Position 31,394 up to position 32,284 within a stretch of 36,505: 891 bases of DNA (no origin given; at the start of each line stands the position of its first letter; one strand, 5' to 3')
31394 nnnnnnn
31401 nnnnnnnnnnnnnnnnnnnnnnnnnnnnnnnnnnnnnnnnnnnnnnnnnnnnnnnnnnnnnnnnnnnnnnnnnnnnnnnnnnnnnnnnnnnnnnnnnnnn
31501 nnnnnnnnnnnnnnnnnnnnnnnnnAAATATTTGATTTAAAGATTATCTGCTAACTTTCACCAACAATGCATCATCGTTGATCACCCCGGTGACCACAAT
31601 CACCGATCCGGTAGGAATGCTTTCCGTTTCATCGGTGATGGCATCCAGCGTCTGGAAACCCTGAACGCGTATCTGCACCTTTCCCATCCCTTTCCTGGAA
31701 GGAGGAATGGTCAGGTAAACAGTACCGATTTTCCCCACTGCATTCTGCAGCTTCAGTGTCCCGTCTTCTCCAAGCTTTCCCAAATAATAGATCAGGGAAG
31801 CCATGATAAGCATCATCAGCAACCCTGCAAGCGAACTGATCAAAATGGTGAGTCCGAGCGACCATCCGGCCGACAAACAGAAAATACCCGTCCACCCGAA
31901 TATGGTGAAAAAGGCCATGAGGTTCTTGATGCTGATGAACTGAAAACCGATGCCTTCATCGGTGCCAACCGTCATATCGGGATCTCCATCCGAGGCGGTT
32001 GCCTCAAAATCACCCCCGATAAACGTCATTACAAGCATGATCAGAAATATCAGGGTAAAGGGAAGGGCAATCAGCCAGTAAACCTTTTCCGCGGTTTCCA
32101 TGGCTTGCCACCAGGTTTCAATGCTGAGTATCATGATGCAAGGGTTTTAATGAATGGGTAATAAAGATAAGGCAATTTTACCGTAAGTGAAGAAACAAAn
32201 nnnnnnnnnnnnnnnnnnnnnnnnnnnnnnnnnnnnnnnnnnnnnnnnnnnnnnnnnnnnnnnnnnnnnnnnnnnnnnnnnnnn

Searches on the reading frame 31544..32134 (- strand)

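Call 3: search_protein_families(library=pfam, proteins=[window:31544-32134:-])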
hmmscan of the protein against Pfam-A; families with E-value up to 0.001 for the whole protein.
window:31544-32134:- (196 aa): 0 families

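Call 26: search_protein_families(library=pfam, proteins=[window:31544-32134:-], max_evalue=0.1)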
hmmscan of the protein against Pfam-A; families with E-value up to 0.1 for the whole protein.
window:31544-32134:- (196 aa): 1 family
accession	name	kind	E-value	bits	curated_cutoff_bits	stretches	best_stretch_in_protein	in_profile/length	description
PF04893.22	Yip1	-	0.029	14.7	28.6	0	7-129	10-96/173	Yip1 domain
